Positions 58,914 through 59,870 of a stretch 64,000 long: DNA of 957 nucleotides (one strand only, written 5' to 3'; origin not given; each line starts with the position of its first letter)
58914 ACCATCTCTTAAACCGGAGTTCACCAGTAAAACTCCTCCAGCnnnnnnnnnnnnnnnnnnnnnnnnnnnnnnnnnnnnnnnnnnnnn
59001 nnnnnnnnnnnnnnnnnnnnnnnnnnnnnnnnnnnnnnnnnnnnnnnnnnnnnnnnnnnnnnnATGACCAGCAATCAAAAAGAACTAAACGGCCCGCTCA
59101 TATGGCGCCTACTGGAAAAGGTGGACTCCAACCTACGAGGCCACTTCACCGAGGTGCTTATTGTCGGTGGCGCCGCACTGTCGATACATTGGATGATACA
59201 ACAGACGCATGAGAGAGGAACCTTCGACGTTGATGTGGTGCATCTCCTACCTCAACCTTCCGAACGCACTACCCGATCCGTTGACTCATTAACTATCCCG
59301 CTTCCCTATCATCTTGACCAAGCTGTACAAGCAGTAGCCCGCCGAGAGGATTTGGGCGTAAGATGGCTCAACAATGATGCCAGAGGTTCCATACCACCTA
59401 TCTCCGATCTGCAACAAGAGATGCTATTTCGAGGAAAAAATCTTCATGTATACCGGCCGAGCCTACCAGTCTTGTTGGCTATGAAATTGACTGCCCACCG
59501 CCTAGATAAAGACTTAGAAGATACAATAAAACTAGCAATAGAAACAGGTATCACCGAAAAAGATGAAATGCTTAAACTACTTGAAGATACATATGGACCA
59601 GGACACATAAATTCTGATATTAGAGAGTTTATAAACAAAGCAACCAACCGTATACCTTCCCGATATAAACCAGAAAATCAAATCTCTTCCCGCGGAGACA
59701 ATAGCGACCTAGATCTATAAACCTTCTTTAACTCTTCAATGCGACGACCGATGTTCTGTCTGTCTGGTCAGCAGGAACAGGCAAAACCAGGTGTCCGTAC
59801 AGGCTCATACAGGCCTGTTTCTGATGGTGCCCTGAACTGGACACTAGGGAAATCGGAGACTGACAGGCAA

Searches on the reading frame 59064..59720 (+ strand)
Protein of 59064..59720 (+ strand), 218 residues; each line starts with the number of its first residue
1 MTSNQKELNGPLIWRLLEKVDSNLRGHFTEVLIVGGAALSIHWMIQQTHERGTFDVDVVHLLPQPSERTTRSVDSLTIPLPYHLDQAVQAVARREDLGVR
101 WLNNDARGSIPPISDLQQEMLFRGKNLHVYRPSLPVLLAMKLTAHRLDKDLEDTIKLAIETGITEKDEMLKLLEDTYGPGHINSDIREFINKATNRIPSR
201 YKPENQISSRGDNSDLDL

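Call 4: search_protein_families(library=pfam, proteins=[window:59064-59720:+], max_evalue=0.1)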
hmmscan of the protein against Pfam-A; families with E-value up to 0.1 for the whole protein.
window:59064-59720:+ (218 aa): 1 family
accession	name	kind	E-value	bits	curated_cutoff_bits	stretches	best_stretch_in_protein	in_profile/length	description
PF19502.5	DUF6036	-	0.0002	21.6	23.6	1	29-157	20-118/164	Nucleotidyltransferase of unknown function (DUF6036)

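Call 9: search_protein_families(library=padloc, proteins=[window:59064-59720:+], max_evalue=0.1)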
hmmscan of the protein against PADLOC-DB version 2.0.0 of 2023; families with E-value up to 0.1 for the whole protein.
window:59064-59720:+ (218 aa): 0 families

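Call 10: search_protein_families(library=ncbifam, proteins=[window:59064-59720:+], max_evalue=0.1)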
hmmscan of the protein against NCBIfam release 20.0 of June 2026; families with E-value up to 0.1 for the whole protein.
window:59064-59720:+ (218 aa): 0 families

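Call 28: list_cluster_members(proteins=[P0004, window:59064-59720:+, window:58327-59067:+, window:59902-60141:-, window:61981-63195:-])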
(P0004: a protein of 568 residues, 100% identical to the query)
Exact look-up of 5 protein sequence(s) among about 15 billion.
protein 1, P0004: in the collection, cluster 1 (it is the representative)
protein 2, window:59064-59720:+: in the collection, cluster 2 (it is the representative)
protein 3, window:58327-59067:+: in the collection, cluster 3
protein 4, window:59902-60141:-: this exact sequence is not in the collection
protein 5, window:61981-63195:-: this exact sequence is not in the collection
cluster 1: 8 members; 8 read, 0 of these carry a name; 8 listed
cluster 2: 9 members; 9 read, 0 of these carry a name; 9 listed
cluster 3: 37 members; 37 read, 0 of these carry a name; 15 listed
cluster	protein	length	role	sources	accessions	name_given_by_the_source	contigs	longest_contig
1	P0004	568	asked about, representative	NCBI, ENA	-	-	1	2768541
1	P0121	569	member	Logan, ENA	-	-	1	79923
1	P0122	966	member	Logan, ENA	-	-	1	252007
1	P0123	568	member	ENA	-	-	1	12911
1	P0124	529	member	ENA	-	-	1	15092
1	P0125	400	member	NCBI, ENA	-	-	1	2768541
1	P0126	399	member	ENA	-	-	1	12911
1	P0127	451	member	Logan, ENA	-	-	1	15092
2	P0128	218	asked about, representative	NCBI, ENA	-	-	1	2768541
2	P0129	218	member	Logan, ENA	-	-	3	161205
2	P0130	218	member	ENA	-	-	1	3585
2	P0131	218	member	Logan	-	-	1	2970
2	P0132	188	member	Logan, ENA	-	-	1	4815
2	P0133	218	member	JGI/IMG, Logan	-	-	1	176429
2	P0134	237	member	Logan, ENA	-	-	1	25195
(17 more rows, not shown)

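Call 32: find_encoding_contigs(protein=P0122, flank=10000, max_places=2)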
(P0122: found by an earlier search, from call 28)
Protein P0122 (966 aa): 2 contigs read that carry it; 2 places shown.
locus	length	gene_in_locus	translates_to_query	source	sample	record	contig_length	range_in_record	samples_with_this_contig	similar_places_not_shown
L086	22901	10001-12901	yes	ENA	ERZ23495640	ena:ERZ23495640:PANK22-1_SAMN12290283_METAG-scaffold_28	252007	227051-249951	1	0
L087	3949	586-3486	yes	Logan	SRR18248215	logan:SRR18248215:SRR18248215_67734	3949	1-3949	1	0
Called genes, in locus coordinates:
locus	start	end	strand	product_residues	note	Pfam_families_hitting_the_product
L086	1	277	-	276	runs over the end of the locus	-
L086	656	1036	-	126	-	-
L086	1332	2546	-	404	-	PF02384:N6_Mtase, PF05175:MTS (weak), PF08242:Methyltransf_12 (faint), PF13649:Methyltransf_25 (weak), PF07669:Eco57I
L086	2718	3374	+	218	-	-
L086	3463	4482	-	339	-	PF03951:Gln-synt_N, PF00120:Gln-synt_C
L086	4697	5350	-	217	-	PF05724:TPMT, PF13489:Methyltransf_23, PF03848:TehB, PF05175:MTS, PF13847:Methyltransf_31, PF08241:Methyltransf_11, PF08242:Methyltransf_12, PF13649:Methyltransf_25, +1 more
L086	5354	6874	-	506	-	PF00171:Aldedh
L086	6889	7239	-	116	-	PF01042:Ribonuc_L-PSP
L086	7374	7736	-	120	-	PF01521:Fe-S_biosyn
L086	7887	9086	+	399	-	PF01883:FeS_assembly_P, PF01656:CbiA, PF09140:MipZ (weak), PF10609:ParA, PF13614:AAA_31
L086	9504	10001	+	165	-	-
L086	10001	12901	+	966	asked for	PF07669:Eco57I (weak)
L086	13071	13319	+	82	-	PF01381:HTH_3, PF15943:YdaS_toxin (weak)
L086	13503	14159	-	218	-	-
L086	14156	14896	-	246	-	-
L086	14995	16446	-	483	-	-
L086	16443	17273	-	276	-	PF00753:Lactamase_B, PF17778:WHD_BLACT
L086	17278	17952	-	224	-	PF00293:NUDIX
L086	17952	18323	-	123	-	PF04186:FxsA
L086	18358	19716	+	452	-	PF03841:SelA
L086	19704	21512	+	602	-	PF00009:GTP_EFTU, PF01926:MMR_HSR1 (weak), PF03144:GTP_EFTU_D2 (weak), PF25461:Beta-barrel_SelB, PF09106:WHD_2nd_SelB (weak), PF09107:WHD_3rd_SelB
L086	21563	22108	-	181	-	-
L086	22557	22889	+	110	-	-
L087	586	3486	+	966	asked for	PF07669:Eco57I (weak)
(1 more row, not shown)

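Call 33: find_encoding_contigs(protein=P0126, flank=10000, max_places=2)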
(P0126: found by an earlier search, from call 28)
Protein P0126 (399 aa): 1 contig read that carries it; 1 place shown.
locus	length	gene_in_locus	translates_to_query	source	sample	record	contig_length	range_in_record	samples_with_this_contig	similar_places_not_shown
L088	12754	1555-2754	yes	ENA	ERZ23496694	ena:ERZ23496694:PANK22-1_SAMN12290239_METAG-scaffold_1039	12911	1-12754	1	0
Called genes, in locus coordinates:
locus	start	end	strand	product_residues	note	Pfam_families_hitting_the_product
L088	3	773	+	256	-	?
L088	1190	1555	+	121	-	-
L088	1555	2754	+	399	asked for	-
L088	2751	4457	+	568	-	PF07669:Eco57I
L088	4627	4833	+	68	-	PF01381:HTH_3, PF15943:YdaS_toxin (weak)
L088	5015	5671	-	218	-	-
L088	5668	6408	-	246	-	-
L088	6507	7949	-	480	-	-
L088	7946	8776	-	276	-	PF00753:Lactamase_B, PF17778:WHD_BLACT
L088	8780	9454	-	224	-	PF00293:NUDIX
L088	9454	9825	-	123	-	PF04186:FxsA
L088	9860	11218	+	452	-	PF03841:SelA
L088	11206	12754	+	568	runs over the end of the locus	?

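Call 38: find_homologous_proteins(query=window:59064-59720:+, max_evalue=0.001)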
Query window:59064-59720:+ (218 aa): 3 proteins with E <= 0.001 among 342 candidates.
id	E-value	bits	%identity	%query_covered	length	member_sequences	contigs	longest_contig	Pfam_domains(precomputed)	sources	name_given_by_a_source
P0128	6.6e-141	485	100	100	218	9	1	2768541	-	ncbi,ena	-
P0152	3.9e-128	443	93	100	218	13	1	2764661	-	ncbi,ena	-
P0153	6.7e-63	230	56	92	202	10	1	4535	-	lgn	-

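Call 45: find_encoding_contigs(protein=P0153, flank=5000, max_places=3)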
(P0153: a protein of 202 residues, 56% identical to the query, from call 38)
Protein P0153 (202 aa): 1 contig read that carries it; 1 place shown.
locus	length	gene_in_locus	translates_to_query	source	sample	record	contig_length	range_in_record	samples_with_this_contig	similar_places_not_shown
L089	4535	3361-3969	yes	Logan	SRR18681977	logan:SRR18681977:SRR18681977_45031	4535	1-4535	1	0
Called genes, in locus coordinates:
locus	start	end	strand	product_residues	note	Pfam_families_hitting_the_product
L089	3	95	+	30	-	?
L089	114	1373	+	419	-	PF01018:GTP1_OBG, PF02421:FeoB_N, PF01926:MMR_HSR1, PF09269:DUF1967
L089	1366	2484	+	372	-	PF00696:AA_kinase, PF01472:PUA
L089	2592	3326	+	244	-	-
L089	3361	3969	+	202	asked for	-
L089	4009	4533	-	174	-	?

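Call 49: search_solved_structures(query=A4, max_evalue=10, show_alignments=2)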
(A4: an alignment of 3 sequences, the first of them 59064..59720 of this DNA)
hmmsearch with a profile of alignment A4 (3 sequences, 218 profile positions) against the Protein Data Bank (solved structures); distinct sequences matched with E-value up to 10: 0.

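Call 50: search_protein_families(library=pfam, alignment_id=A4, max_evalue=1)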
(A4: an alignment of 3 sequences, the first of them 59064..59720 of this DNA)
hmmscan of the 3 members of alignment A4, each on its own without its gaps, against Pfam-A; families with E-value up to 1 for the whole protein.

A. member 1, window:59064-59720:+ (218 aa): 2 families
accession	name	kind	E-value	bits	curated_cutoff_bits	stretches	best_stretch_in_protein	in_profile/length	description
PF19502.5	DUF6036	-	0.0002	21.6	23.6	1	29-157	20-118/164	Nucleotidyltransferase of unknown function (DUF6036)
PF10784.15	Plasmid_stab_B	-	0.23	11.8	25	0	16-39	21-44/72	Plasmid stability protein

B. families by the number of members that match (of 3 scanned): 2 families
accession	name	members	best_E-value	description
PF19502.5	DUF6036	3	0.0002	Nucleotidyltransferase of unknown function (DUF6036)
PF10784.15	Plasmid_stab_B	1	0.23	Plasmid stability protein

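Call 53: predict_structure(alignment_id=A3)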
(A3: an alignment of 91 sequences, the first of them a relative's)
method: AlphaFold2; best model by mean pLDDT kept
length: 966 residues; sequences in the alignment: 91
mean_pLDDT: 89.5   pTM: 0.91
mean pLDDT of the five models: 89.5, 89.4, 88.3, 87.9, 87.3
residues with pLDDT >= 90: 664; 70-90: 232; 50-70: 50; < 50: 20
segments of 3 or more residues with pLDDT < 50: 465-474, 486-489, 511-513
pLDDT, mean of each block of 10 residues (from residue 1): 80 91 84 61 86 90 89 90 59 88 93 93 95 87 95 90 84 94 96 95 89 94 94 90 87 94 88 92 90 94 85 85 65 89 91 88 87 94 84 94 90 89 91 86 90 92 57 53 55 88 84 64 88 94 92 96 97 94 97 97 78 89 96 94 93 96 97 97 94 94 95 86 97 94 95 93 83 86 95 96 96 95 97 96 97 98 95 92 96 98 97 97 98 98 96 96 82
secondary structure, 60 per line:
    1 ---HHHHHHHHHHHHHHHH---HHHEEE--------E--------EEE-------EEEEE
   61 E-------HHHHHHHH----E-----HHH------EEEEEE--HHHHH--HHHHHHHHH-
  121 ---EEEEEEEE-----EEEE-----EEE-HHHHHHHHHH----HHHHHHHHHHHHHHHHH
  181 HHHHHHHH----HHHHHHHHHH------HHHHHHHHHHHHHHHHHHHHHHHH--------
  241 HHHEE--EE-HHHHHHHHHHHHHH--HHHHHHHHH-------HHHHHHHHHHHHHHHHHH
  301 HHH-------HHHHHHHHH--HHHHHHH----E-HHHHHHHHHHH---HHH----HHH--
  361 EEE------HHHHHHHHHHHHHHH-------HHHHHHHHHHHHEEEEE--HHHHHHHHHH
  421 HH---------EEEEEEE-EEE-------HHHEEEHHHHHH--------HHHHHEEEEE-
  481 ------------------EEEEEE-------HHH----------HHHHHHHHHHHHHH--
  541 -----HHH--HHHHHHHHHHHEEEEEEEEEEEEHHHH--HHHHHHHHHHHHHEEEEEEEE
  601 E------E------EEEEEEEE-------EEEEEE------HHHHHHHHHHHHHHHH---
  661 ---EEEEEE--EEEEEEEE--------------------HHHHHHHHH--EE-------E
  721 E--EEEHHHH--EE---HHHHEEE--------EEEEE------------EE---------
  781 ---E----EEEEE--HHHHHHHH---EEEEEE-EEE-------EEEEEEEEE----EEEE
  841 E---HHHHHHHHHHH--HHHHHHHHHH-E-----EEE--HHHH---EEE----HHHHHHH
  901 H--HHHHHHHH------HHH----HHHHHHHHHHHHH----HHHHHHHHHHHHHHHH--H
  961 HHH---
elements in order (helices of 4 or more, strands of 3 or more residues): H4-19 E26-28 E46-48 E56-61 H69-76 E96-101 H104-108 H111-119 E124-131 E137-140 E146-148 H150-159 H164-188 H193-202 H209-232 H251-264 H267-275 H283-303 H311-319 H322-328 H335-345 E361-363 H370-384 H392-403 E404-408 H411-422 E432-438 E440-442 E453-455 H456-461 H470-474 E475-479 E499-504 H525-538 H551-561 E562-573 H574-577 H580-592 E593-601 E615-622 E630-635 H642-657 E664-669 E672-679 H700-708 E724-726 H727-730 H738-741 E742-744 E753-757 E789-793 H796-803 E807-812 E814-816 E824-832 E837-841 H845-855 H858-867 E875-877 H880-883 E887-889 H894-901 H904-911 H925-937 H942-957 H960-963
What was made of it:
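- The AF2 model is confident (call 53).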

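Call 56: fold_search(model_id=the predicted structure, library=pdb)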
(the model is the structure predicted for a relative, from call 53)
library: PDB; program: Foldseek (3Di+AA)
matches with E <= 10: 396; with E <= 0.001: 91
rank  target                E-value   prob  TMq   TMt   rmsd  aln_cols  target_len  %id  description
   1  3s1s                  1.9e-16  1.00  0.32  0.35  17.2      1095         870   11  Characterization and crystal structure of the type IIG restriction endonuclease BpuSI (released 2011-07-13)
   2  9ewz_C                1.0e-15  1.00  0.43  0.35  12.0       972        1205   12  Cryo-EM structure of the E. coli BrxX methyltransferase in complex with DNA (released 2025-03-05)
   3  8c45_A                1.9e-14  1.00  0.46  0.37  12.2      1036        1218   12  PglX methyltransferase from the Salmonella BREX phage defence system (aka BrxX) (released 2024-07-10)
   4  8c45_B                1.9e-13  1.00  0.47  0.38  10.9      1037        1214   11  PglX methyltransferase from the Salmonella BREX phage defence system (aka BrxX) (released 2024-07-10)
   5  8q56_A                4.4e-13  1.00  0.43  0.35  11.7       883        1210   12  PglX methyltransferase of Salmonella BREX phage defence system (aka BrxX) bound to inhibitor Ocr (released 2024-08-21)
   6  7lni_A                5.8e-13  1.00  0.40  0.66   7.0       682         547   13  SeMet CamA Adenine Methyltransferase Complexed to Cognate Substrate DNA (released 2021-05-19)
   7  8zek_A                7.1e-13  1.00  0.40  0.34  12.2       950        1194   11  Cryo-EM structure of the E. coli BrxX methyltransferase complexed with Ocr (released 2024-12-11)
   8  8cxs_A                8.7e-13  1.00  0.39  0.63   8.1       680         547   12  CamA Adenine Methyltransferase Complexed to Cognate Substrate DNA and Inhibitor MTA (released 2023-01-11)
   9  7lnj_A                1.0e-12  1.00  0.40  0.65   6.9       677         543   12  CamA Adenine Methyltransferase Complexed to Cognate Substrate DNA (released 2021-05-19)
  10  7rfn_C                1.1e-12  1.00  0.39  0.65   7.3       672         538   12  CamA Adenine Methyltransferase Complexed to Cognate Substrate DNA and Inhibitor SGC8158 (released 2021-09-15)
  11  7rfm_B                1.1e-12  1.00  0.39  0.64   9.2       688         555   12  CamA Adenine Methyltransferase Complexed to Cognate Substrate DNA and Inhibitor EPZ004777 (released 2021-09-15)
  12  7lt5_C                1.5e-12  1.00  0.39  0.62   7.3       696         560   12  CamA Adenine Methyltransferase Complexed to Cognate Substrate DNA and Cofactor SAH (released 2021-05-19)
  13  7lni_B                1.7e-12  1.00  0.38  0.63   8.8       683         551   13  SeMet CamA Adenine Methyltransferase Complexed to Cognate Substrate DNA (released 2021-05-19)
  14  7rfk_B                1.7e-12  1.00  0.39  0.61   9.0       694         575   12  CamA Adenine Methyltransferase Complexed to Cognate Substrate DNA and Inhibitor Sinefungin (released 2021-09-15)
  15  7lt5_B                1.8e-12  1.00  0.39  0.62   8.9       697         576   12  CamA Adenine Methyltransferase Complexed to Cognate Substrate DNA and Cofactor SAH (released 2021-05-19)
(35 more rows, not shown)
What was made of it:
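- Closest known: BpuSI / Eco57I-type Type IIG enzymes. Same: It is the top Foldseek match (2e-16 over about 1095 columns, call 56).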

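Call 88: find_encoding_contigs(protein=P0127, flank=6000, max_places=2)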
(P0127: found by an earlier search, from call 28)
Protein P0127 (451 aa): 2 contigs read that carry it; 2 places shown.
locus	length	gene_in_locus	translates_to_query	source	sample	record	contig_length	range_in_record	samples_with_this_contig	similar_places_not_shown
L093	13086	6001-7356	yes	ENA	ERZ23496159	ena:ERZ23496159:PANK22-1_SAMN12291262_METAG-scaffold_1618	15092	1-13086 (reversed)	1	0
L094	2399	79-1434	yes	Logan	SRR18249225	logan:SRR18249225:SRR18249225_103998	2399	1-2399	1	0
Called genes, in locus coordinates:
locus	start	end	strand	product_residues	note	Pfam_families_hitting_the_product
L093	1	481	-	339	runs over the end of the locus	PF03951:Gln-synt_N, PF00120:Gln-synt_C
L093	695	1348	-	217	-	PF05724:TPMT, PF13489:Methyltransf_23, PF03848:TehB, PF05175:MTS, PF13847:Methyltransf_31, PF08241:Methyltransf_11, PF08242:Methyltransf_12, PF13649:Methyltransf_25, +1 more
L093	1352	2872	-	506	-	PF00171:Aldedh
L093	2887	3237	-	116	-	PF01042:Ribonuc_L-PSP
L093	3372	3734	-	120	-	PF01521:Fe-S_biosyn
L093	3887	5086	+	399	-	PF01883:FeS_assembly_P, PF01656:CbiA, PF09140:MipZ (weak), PF10609:ParA, PF13614:AAA_31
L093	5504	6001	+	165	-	-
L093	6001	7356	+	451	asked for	-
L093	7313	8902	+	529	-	PF07669:Eco57I (faint)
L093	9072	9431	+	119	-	PF01381:HTH_3, PF15943:YdaS_toxin (weak)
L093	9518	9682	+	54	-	-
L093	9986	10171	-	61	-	-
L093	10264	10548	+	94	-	PF01381:HTH_3, PF13443:HTH_26 (faint)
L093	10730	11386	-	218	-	-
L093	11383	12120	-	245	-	-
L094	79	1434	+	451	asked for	-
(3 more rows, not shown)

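Call 89: find_encoding_contigs(protein=P0121, flank=6000, max_places=2)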
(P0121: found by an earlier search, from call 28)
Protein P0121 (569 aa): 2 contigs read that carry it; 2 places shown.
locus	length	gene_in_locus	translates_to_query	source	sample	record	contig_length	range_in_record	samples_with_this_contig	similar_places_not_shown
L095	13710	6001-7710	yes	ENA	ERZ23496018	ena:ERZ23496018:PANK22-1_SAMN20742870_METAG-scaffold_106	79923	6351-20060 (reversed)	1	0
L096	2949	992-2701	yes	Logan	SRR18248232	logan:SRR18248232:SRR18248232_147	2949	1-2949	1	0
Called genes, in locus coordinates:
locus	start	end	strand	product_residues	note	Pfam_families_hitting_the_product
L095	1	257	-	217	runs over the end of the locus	PF05724:TPMT, PF01209:Ubie_methyltran (weak), PF13489:Methyltransf_23, PF03848:TehB, PF13847:Methyltransf_31, PF08241:Methyltransf_11, PF08242:Methyltransf_12, PF13649:Methyltransf_25, +1 more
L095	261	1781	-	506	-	PF00171:Aldedh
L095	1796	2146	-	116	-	PF01042:Ribonuc_L-PSP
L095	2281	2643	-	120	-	PF01521:Fe-S_biosyn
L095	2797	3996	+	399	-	PF01883:FeS_assembly_P, PF01656:CbiA, PF09140:MipZ (weak), PF10609:ParA, PF13614:AAA_31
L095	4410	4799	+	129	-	-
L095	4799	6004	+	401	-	-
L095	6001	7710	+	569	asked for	PF07669:Eco57I (weak)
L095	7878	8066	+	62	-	PF01381:HTH_3 (weak), PF15943:YdaS_toxin (weak)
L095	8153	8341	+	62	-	-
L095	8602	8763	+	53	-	-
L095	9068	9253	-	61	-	-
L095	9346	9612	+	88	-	PF13560:HTH_31 (faint), PF01381:HTH_3, PF13443:HTH_26 (weak), PF15943:YdaS_toxin (weak)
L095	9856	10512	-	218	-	-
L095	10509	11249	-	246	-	-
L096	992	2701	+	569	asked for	PF07669:Eco57I (weak)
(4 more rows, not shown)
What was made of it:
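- Checked: Beyond the window the locus runs straight into core genes (Mrp/ApbC, Fe-S assembly, RidA, aldehyde dehydrogenase), as seen in syntenic strains (calls 32, 88, 89).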
